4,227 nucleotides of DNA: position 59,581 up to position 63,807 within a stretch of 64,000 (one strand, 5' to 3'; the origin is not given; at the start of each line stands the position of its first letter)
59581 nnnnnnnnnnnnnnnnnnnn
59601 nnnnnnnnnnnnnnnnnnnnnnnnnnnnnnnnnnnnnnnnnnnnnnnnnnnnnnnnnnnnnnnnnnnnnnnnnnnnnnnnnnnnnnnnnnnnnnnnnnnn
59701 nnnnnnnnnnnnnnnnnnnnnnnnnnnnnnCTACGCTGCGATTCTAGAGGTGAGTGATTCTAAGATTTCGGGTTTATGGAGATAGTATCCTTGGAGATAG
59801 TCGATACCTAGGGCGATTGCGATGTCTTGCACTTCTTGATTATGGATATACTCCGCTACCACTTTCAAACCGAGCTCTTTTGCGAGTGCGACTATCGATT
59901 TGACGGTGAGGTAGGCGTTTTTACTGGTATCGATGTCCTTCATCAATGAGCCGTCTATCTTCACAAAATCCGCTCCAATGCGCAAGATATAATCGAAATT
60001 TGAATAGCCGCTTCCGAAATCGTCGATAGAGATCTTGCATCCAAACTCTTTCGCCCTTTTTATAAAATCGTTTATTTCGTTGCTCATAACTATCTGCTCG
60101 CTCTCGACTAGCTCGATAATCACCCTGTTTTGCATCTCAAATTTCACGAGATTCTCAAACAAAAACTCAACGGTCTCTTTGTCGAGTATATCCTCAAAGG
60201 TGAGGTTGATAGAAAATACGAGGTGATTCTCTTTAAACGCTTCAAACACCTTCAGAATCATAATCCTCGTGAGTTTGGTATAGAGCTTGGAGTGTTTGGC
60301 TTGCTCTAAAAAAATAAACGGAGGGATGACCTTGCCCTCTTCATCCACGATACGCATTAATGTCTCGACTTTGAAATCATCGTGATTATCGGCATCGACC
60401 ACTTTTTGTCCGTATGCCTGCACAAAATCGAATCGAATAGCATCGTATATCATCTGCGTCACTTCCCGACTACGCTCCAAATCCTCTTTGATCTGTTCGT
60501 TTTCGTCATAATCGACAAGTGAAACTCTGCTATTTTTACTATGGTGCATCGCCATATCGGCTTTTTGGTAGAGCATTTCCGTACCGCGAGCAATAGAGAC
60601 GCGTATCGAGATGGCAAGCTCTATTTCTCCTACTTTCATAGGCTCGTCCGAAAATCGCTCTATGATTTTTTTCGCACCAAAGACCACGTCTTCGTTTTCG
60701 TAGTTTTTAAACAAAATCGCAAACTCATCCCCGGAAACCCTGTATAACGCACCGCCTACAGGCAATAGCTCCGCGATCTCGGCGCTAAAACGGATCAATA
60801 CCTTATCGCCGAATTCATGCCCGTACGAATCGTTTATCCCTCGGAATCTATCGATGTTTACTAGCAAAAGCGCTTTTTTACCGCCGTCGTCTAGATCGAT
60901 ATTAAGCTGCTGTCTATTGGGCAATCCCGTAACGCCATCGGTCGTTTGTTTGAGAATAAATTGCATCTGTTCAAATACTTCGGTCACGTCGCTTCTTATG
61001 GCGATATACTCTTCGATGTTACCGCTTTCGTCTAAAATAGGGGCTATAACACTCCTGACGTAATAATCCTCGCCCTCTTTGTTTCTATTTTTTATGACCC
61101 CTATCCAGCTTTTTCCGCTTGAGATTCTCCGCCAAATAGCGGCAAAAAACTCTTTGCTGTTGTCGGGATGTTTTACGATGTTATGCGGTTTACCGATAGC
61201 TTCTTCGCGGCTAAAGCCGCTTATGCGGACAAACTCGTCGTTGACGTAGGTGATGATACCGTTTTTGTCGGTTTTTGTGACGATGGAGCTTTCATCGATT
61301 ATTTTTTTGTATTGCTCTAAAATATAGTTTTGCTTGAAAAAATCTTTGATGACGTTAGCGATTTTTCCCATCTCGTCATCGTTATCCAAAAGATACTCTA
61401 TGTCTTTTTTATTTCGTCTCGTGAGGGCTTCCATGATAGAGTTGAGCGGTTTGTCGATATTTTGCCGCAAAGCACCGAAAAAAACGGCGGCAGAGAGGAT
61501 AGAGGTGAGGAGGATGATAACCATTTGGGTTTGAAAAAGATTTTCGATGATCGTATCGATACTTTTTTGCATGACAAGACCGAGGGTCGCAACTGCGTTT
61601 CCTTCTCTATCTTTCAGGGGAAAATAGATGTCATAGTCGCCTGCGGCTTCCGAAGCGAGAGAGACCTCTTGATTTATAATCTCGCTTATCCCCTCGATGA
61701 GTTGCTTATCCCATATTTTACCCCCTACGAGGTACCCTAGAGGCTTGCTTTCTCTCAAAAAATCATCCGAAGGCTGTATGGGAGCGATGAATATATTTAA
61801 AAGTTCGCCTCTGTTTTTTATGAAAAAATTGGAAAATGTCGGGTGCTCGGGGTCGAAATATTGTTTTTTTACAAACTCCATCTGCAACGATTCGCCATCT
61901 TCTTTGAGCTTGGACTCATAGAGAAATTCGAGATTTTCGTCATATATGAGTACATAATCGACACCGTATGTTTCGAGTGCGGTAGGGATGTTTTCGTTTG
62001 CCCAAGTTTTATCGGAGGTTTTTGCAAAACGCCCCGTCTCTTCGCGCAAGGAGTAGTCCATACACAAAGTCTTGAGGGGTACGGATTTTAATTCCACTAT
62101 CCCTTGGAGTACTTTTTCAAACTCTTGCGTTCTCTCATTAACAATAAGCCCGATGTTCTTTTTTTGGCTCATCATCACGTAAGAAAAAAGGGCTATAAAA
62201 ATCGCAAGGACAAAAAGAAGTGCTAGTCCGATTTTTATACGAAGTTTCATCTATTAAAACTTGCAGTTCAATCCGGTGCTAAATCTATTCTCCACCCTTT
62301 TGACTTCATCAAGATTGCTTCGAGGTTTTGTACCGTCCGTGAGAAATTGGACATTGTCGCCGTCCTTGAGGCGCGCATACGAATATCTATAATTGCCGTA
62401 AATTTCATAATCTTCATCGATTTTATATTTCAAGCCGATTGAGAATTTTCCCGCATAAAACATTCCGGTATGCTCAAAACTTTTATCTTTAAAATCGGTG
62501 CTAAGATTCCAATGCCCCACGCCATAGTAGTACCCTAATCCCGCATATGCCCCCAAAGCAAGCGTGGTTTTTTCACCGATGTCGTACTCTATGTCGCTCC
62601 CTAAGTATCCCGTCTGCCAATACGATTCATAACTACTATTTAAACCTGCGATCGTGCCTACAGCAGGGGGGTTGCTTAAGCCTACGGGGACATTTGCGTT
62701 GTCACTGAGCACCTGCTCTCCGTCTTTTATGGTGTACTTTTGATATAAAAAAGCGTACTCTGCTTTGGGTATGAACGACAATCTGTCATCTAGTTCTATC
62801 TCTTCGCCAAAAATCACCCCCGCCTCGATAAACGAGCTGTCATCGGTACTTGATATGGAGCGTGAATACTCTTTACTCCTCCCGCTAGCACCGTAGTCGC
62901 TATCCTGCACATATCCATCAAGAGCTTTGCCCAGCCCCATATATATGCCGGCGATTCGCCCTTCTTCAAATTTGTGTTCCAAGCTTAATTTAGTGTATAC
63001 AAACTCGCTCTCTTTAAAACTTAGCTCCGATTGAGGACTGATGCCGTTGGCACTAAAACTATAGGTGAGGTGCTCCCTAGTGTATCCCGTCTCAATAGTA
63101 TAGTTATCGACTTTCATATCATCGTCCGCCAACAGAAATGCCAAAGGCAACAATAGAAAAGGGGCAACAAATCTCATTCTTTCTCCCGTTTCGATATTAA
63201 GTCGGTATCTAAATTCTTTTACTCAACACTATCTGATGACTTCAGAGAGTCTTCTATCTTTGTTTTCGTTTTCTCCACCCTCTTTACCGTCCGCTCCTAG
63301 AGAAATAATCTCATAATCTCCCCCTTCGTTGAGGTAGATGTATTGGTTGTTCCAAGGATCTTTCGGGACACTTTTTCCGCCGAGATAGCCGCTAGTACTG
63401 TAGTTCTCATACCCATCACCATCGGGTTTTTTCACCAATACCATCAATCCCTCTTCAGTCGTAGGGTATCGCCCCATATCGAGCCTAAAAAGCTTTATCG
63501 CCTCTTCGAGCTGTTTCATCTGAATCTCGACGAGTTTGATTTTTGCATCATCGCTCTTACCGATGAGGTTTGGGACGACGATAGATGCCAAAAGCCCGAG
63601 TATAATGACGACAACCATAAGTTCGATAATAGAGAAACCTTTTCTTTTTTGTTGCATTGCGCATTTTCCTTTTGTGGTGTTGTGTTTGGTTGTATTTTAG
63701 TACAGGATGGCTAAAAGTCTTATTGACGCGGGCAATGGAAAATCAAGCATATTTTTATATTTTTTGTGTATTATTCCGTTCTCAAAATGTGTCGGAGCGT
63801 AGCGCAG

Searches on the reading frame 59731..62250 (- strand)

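Call 9: search_protein_families(library=ncbifam, max_evalue=0.001, proteins=[window:59731-62250:-])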
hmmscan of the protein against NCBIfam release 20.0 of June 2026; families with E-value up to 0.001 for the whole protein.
window:59731-62250:- (839 aa): 35 families (the best 25 are shown)
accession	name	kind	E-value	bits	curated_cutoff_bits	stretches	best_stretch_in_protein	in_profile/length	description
NF045675.1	PhdiestaseDibA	equivalog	5.9e-64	216.5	980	1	324-833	91-621/623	phosphodiesterase DibA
NF007298.0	PRK09776.1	equivalog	4.8e-55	187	1135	1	282-834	528-1103/1111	diguanylate cyclase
NF007474.0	PRK10060.1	equivalog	2e-51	175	782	1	321-828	121-645/663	cyclic di-GMP phosphodiesterase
NF053781.1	cdiGMPphdstlr2612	equivalog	1.2e-50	172.3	1600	1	320-835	724-1263/1268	Tlr1612 family c-di-GMP phosphodiesterase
NF008467.0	PRK11359.1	equivalog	2.7e-41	141.4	857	2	437-827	378-782/800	oxygen-sensing cyclic-di-GMP phosphodiesterase DosP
NF052458.1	PhdiestGepA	equivalog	3.2e-41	141.4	1200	1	457-829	449-833/840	phosphodiesterase GepA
NF045673.1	c-di-GMPRcptLapD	equivalog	8.5e-37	126.8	1020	1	437-828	238-645/647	cyclic di-GMP receptor LapD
NF052265.1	EAL_dom_RimA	equivalog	1.7e-26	93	430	1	604-829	12-235/248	S6 modification regulatory phosphodiesterase RimA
NF008281.1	PRK11059.1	equivalog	2.7e-26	92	663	1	437-828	223-630/633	RNase E specificity factor CsrD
NF007423.1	PRK09966.1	equivalog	9.2e-25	87.3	325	1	432-572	236-390/390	diguanylate cyclase DgcN/YfiN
NF007839.0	PRK10551.1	equivalog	5.7e-22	78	461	1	599-835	266-508/518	cyclic di-GMP phosphodiesterase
NF008807.1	PRK11829.1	equivalog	1.4e-21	76.3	733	1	458-825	272-650/670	biofilm formation regulator HmsP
NF007380.0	PRK09894.1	equivalog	6.7e-21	74.9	256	1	420-588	115-294/296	diguanylate cyclase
TIGR02938.1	nifL_nitrog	equivalog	1.3e-20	73.4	242.45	1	313-436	5-129/494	nitrogen fixation negative regulator NifL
TIGR00254.1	GGDEF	domain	1.4e-19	70.5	37.4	1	436-576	6-161/168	diguanylate cyclase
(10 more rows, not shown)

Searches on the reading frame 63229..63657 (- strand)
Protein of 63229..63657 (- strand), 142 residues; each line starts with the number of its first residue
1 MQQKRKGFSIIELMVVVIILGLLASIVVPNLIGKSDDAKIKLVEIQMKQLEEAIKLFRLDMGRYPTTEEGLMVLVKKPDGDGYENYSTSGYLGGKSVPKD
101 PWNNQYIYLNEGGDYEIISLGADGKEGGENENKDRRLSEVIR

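Call 9: search_protein_families(library=ncbifam, max_evalue=0.001, proteins=[window:63229-63657:-])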
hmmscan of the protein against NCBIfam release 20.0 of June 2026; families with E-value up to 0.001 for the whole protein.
window:63229-63657:- (142 aa): 7 families
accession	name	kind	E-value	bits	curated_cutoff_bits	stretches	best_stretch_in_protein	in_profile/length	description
TIGR01710.1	typeII_sec_gspG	equivalog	3.8e-43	146.7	88.85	1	6-134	1-129/134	type II secretion system major pseudopilin GspG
NF040999.1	pilin_ComGC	equivalog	4.7e-09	36.3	75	1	6-69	2-65/84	competence type IV pilus major pilin ComGC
NF041775.1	typeIV_PilA_Myxo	equivalog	2.3e-08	34.3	400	1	4-66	9-71/214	type IV pilin protein PilA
TIGR02532.1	IV_pilin_GFxxxE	domain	7.3e-07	28.8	16.3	1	5-28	1-24/24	prepilin-type N-terminal cleavage/methylation domain-containing protein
TIGR01708.2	typeII_sec_gspH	equivalog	4.3e-06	26.8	80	1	6-39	2-35/169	type II secretion system minor pseudopilin GspH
NF007862.0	PRK10574.1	equivalog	5.6e-06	26.5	138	1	3-70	2-69/145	prepilin peptidase-dependent pilin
NF041013.1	T4P_ComGE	equivalog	4.2e-05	23.6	49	1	3-55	1-54/83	competence type IV pilus minor pilin ComGE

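Call 83: list_cluster_members(proteins=[P0001, window:63229-63654:-, window:17320-18873:+, window:15367-16965:-])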
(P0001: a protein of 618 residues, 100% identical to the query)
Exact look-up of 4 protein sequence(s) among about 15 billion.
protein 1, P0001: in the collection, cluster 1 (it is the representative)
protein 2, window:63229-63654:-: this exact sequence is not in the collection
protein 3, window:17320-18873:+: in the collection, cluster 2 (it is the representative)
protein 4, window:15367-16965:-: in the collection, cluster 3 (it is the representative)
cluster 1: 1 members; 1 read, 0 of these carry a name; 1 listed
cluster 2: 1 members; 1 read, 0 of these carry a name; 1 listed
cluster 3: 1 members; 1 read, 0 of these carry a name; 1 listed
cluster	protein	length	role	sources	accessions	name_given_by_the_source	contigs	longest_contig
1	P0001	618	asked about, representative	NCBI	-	-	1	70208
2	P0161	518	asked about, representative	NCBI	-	-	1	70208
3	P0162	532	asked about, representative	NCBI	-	-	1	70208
